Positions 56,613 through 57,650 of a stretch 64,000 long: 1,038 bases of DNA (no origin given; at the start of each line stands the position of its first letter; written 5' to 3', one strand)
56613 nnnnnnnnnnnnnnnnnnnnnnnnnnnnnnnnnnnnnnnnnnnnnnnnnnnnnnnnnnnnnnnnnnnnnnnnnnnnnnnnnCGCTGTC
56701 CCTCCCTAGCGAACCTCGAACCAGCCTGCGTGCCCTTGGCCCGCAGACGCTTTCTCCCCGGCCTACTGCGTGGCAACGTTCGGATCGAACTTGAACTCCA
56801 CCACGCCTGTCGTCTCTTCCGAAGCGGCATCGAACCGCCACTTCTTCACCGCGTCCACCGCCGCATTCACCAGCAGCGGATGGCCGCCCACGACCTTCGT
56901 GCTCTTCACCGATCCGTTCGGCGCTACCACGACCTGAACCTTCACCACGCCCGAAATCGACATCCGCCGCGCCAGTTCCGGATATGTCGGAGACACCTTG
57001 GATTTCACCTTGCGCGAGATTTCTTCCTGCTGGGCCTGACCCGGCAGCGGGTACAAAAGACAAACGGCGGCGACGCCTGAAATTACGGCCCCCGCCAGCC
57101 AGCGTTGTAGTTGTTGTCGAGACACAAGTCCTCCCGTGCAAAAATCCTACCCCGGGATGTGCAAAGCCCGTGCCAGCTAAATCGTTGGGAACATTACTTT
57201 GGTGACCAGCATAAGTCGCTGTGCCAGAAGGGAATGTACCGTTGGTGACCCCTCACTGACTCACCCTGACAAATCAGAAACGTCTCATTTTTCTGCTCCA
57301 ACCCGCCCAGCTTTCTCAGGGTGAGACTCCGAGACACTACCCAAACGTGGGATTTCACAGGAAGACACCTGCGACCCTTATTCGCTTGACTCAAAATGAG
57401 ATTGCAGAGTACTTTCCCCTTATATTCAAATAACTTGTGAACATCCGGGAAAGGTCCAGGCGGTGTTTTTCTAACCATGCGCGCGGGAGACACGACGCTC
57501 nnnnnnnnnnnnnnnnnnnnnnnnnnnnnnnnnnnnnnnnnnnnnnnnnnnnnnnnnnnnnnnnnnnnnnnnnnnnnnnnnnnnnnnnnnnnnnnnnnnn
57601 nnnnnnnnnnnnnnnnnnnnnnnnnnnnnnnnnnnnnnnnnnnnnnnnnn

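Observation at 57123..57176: Textbook sigma-54 promoter in front of the chemosensory operon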

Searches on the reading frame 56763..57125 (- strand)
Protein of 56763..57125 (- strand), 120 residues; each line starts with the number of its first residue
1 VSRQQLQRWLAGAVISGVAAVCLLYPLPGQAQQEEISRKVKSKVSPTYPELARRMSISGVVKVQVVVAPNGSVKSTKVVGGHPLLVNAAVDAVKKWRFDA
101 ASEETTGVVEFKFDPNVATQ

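Call 7: search_protein_families(library=pfam, proteins=[window:56763-57125:-])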
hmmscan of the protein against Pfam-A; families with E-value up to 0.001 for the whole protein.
window:56763-57125:- (120 aa): 2 families
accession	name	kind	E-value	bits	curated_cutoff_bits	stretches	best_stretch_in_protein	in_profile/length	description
PF03544.19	TonB_C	-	7.4e-18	65.2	24.6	1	45-105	2-64/79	Gram-negative bacterial TonB protein C-terminal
PF06519.16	TolA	-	0.00076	20.1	25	0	61-97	39-76/96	TolA C-terminal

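Call 10: find_encoding_contigs(protein=window:56763-57125:-, flank=10000, max_places=8)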
Protein window:56763-57125:- (120 aa): 7 contigs read that carry it; 7 places shown.
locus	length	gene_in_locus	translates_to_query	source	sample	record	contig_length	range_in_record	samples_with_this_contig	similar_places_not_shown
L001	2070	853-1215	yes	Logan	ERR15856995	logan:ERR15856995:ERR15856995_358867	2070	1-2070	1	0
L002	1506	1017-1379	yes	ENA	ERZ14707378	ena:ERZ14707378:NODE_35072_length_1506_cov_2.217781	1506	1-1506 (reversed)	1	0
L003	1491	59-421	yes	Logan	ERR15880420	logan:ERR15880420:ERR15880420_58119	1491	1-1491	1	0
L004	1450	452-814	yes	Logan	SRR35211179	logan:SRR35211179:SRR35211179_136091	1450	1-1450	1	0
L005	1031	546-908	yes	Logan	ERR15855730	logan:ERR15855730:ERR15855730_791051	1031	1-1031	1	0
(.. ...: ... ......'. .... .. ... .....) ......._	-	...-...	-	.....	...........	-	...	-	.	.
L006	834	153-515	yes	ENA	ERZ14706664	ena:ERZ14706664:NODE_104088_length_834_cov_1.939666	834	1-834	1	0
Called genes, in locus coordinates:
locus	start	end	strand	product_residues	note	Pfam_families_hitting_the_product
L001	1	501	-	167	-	?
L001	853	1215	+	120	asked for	PF03544:TonB_C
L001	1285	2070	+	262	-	?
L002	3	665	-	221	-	?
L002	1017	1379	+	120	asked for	PF03544:TonB_C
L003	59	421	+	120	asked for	PF03544:TonB_C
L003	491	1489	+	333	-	?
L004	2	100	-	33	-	?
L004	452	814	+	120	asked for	PF03544:TonB_C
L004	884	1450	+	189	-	?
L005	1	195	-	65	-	?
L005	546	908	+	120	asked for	PF03544:TonB_C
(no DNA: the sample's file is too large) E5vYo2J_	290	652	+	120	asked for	PF03544:TonB_C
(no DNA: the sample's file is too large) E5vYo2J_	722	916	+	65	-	?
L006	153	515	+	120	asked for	PF03544:TonB_C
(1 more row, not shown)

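Call 11: find_homologous_proteins(query=window:56763-57125:-, max_evalue=1e-8)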
Query window:56763-57125:- (120 aa): 1702 proteins with E <= 1e-8 among 1715 candidates; the best 120 are listed.
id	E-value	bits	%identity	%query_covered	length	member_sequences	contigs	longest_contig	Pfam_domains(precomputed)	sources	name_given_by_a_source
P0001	3.0e-69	248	98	100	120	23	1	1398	PF03544.20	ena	-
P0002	1.5e-68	246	97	100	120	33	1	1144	PF03544.20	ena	-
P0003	1.5e-68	246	96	100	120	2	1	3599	PF03544.20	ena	-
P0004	2.5e-67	242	95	100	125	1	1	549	PF03544.20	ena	-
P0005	3.0e-67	242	97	100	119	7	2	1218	PF03544.20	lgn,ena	-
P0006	3.5e-67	242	94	100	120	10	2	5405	PF03544.20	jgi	jgi:TonB family protein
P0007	6.5e-67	241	94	100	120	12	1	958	PF03544.20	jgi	jgi:TonB family protein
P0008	2.5e-66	239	93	100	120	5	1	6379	PF03544.20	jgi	-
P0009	1.1e-65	237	94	100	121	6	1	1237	PF03544.20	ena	-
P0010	7.2e-65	234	91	100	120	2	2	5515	PF03544.20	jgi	jgi:TonB family protein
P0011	2.2e-64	233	91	100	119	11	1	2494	PF03544.20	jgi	-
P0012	2.4e-64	232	92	100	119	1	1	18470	PF03544.20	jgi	jgi:TonB family protein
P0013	4.8e-64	231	89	100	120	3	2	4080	PF03544.20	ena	-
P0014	7.9e-64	231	93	100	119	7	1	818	PF03544.20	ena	-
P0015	1.7e-63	230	90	100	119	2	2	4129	PF03544.20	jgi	-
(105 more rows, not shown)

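Call 13: find_related_loci(query=A1, collection=genome_contigs, flank=10000)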
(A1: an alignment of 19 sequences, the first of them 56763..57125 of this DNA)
Query A1 (120 aa) in genome_contigs; peptide patterns used: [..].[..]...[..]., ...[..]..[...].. (x = any residue, [..] = any of these).
599 stretches matched a pattern (row limit reached: there are more); 494 encode a relative of the query (tblastn E <= 1e-3); the best 80 are kept; 80 distinct loci.
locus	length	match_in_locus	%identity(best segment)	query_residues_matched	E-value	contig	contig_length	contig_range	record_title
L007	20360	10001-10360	97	1-120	2e-74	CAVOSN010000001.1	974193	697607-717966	MAG: uncultured Acidobacteriota bacterium isolate MFD00031.bin.1.180 genome assembly, contig: contig_11027, whole genome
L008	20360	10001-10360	95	1-120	4e-68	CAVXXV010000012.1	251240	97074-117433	MAG: uncultured Acidobacteriota bacterium isolate MFD08700.bin.1.2 genome assembly, contig: contig_22580, whole genome s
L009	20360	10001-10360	94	1-120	5e-68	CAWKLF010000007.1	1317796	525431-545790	MAG: uncultured Acidobacteriota bacterium isolate MFD08416.bin.1.19 genome assembly, contig: contig_3661, whole genome s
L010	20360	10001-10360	93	1-120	3e-67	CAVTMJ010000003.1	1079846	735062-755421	MAG: uncultured Acidobacteriota bacterium isolate MFD06085.bin.1.89 genome assembly, contig: contig_19526, whole genome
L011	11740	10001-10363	80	1-120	5e-56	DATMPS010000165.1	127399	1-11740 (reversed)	MAG TPA_asm: Terriglobales bacterium isolate SMAG_U12908 k141_1840631, whole genome shotgun sequence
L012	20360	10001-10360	79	1-120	5e-56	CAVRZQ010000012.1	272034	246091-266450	MAG: uncultured Acidobacteriota bacterium isolate MFD06085.bin.2.34 genome assembly, contig: contig_29039, whole genome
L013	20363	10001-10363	78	1-120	4e-55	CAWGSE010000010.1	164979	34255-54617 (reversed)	MAG: uncultured Acidobacteriota bacterium isolate MFD06085.bin.1.67 genome assembly, contig: contig_39997, whole genome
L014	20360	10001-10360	73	1-120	9e-52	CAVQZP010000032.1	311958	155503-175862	MAG: uncultured Acidobacteriota bacterium isolate MFD10071.bin.1.136 genome assembly, contig: contig_32069, whole genome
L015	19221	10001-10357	71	1-120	3e-49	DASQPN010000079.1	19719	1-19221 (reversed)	MAG TPA_asm: Terriglobales bacterium isolate SMAG_U10831 k141_1750390, whole genome shotgun sequence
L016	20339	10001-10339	60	1-114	3e-44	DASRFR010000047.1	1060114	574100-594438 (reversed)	MAG TPA_asm: Terriglobales bacterium isolate SMAG_U10037 k141_1571179, whole genome shotgun sequence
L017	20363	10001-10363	74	1-120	4e-47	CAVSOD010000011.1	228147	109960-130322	MAG: uncultured Acidobacteriota bacterium isolate MFD03346.bin.1.72 genome assembly, contig: contig_26326, whole genome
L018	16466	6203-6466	74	28-117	1e-41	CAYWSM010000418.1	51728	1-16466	MAG TPA_asm: uncultured Terriglobales bacterium isolate binchicken_co84_108 genome assembly, contig: k141_2220738, whole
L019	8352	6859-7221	55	1-115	2e-41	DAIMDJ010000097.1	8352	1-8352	MAG TPA_asm: Terriglobales bacterium isolate CTOTU21433 NODE_523_length_8352_cov_7.566349, whole genome shotgun sequence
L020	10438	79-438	58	3-115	1e-40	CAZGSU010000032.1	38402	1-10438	MAG TPA_asm: uncultured Acidobacteriaceae bacterium isolate binchicken_co279_156 genome assembly, contig: k141_4293537,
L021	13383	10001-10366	57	3-115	8e-41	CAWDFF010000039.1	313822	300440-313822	MAG: Terriglobia bacterium isolate MFD06085.bin.1.22 genome assembly, contig: contig_7910, whole genome shotgun sequence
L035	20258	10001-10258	70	30-115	7e-38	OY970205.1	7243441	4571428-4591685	MAG: uncultured Acidobacteriaceae bacterium isolate MFD02248.bin.1.24 genome assembly, chromosome: 1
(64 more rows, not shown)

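Call 39: search_protein_families(library=pfam, proteins=[L015:5804-9730:-, L015:13890-16061:+, L015:16058-17167:+, L015:17224-17664:+, L015:10440-12434:+, L015:5406-5909:-], max_evalue=0.00001)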
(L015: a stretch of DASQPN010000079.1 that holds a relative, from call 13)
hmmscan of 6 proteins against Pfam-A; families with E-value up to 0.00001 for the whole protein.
L015:5804-9730:- (1308 aa): 10 families
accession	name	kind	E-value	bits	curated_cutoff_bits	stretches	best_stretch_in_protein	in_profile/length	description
PF13426.13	PAS_9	-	8.1e-32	110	27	2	833-934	2-102/103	PAS domain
PF13185.12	GAF_2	-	5.5e-27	95.1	28.6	2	397-530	5-136/136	GAF domain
PF01590.32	GAF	-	1.2e-26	94.2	22.4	2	396-529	2-133/133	GAF domain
PF08448.16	PAS_4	-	5e-25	88.3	23.1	2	954-1061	1-108/110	PAS fold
PF00989.32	PAS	-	6.3e-23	81.4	22.6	2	951-1058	4-113/113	PAS fold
PF13492.12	GAF_3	-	1.3e-22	81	27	1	396-530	2-128/129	GAF domain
PF02518.31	HATPase_c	-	3.2e-20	73.1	26.4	1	1184-1292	1-109/111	Histidine kinase-, DNA gyrase B-, and HSP90-like ATPase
PF00512.31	HisKA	-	5.2e-16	58.9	26.9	1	1077-1138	2-62/66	His Kinase A (phospho-acceptor) domain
PF13188.13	PAS_8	-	4.5e-15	55.4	21.8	1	822-876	1-54/65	PAS domain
PF08447.18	PAS_3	-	3.4e-09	37.3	25.6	0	845-929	2-88/89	PAS fold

L015:13890-16061:+ (723 aa): 4 families
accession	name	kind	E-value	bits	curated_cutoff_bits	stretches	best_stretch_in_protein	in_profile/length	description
PF01584.24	CheW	-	8.6e-29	100.4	23.5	1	561-688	2-136/138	CheW-like domain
PF02895.20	H-kinase_dim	-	2.1e-18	66.9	23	1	301-368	2-68/68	Signal transducing histidine kinase, homodimeric domain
PF02518.31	HATPase_c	-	7.6e-17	62.2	26.4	1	416-555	4-110/111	Histidine kinase-, DNA gyrase B-, and HSP90-like ATPase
PF01627.28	Hpt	-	7.8e-15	55.3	24.6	1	11-88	1-66/84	Hpt domain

L015:16058-17167:+ (369 aa): 2 families
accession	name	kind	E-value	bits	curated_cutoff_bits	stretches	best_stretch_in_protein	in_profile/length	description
PF01339.22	CheB_methylest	-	3.1e-69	232.6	24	1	162-341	1-174/174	CheB methylesterase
PF00072.30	Response_reg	-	1.4e-24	86.9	30.2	1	7-112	1-103/111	Response regulator receiver domain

L015:17224-17664:+ (146 aa): 1 family
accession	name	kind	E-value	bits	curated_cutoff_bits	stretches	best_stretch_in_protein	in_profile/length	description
PF00072.30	Response_reg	-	3.2e-25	88.9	30.2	1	19-128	2-110/111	Response regulator receiver domain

L015:10440-12434:+ (664 aa): 2 families
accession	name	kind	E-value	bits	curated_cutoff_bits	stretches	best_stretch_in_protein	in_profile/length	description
PF00015.26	MCPsignal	-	1.2e-50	172.2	34.6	1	404-574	6-172/172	Methyl-accepting chemotaxis protein (MCP) signalling domain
PF00672.30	HAMP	-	6.2e-14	52.5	25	1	206-259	2-52/53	HAMP domain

L015:5406-5909:- (167 aa): 1 family
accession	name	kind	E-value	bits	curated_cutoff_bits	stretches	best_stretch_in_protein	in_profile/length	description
PF00072.30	Response_reg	-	4.1e-12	46.7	30.2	1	47-159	1-110/111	Response regulator receiver domain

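Call 49: search_protein_families(library=pfam, proteins=[L011:2342-3421:-, L011:1634-2341:-, L011:423-1403:-, L035:577-1788:-], max_evalue=0.01)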
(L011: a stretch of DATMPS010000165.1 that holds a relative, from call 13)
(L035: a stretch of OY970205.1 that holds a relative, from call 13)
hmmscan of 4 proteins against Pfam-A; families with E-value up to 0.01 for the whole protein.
L011:2342-3421:- (359 aa): 0 families

L011:1634-2341:- (235 aa): 1 family
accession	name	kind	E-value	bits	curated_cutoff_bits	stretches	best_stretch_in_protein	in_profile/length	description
PF00512.31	HisKA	-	4.4e-06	27.1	26.9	1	156-211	9-62/66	His Kinase A (phospho-acceptor) domain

L011:423-1403:- (326 aa): 5 families
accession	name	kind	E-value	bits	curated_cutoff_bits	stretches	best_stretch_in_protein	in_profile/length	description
PF01739.24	CheR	-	1.2e-44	152.5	27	1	116-303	2-188/195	CheR methyltransferase, SAM binding domain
PF13489.12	Methyltransf_23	-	0.00016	21.9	27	1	146-288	21-116/164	Methyltransferase domain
PF08241.18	Methyltransf_11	-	0.00058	20.9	21.2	1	229-288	40-95/95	Methyltransferase domain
PF13649.12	Methyltransf_25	-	0.00067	20.7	27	1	235-284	47-97/97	Methyltransferase domain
PF08242.18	Methyltransf_12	-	0.002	19.2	30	1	235-286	50-98/98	Methyltransferase domain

L035:577-1788:- (403 aa): 0 families

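Call 58: search_protein_families(library=ncbifam, proteins=[window:56763-57125:-, L011:2342-3421:-, L011:1634-2341:-, L011:423-1403:-], max_evalue=0.00001)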
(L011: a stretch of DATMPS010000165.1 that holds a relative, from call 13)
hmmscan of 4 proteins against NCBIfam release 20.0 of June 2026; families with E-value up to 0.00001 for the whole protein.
window:56763-57125:- (120 aa): 8 families
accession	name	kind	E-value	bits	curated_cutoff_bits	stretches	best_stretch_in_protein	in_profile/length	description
TIGR01352.1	tonB_Cterm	subfamily_domain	1.1e-13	51.3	27.1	1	46-116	1-76/76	TonB family protein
NF008082.0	PRK10819.1-3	equivalog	1e-08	35.3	265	1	32-114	153-235/242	TonB system transport protein TonB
NF008081.0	PRK10819.1-2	equivalog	8.2e-08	32.5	377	1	40-117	156-235/240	TonB system transport protein TonB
NF033768.1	myxo_SS_tail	domain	2e-07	31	40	1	41-113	14-89/92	AgmX/PglI C-terminal domain-containing protein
NF008083.0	PRK10819.1-4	equivalog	3.8e-07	30.4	448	1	40-119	155-236/239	TonB system transport protein TonB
NF008080.0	PRK10819.1-1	equivalog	6.5e-07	29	418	1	37-116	166-248/252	TonB system transport protein TonB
NF008084.0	PRK10819.1-5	equivalog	8.7e-06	25.8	315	0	38-113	163-240/249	TonB system transport protein TonB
NF047760.1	LIC10042_TonB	equivalog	8.8e-06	25.9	100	0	32-103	74-144/156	LIC_10042 family TonB-like protein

L011:2342-3421:- (359 aa): 0 families

L011:1634-2341:- (235 aa): 0 families

L011:423-1403:- (326 aa): 1 family
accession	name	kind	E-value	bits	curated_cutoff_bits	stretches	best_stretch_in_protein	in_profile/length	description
NF007902.0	PRK10611.1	equivalog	3.3e-26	92.2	435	1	58-311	33-283/287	protein-glutamate O-methyltransferase CheR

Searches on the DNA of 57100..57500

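Call 52: search_rna_families(source=window, start=57100, end=57500, threshold=evalue, max_evalue=1)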
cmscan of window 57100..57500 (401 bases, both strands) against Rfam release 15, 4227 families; matches with E-value up to 1: 1.
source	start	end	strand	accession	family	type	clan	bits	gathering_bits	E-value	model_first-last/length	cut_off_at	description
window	57260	57326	-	RF01040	mir-573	Gene; miRNA;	-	18.4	89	0.65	1-80/80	no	mir-573 microRNA precursor family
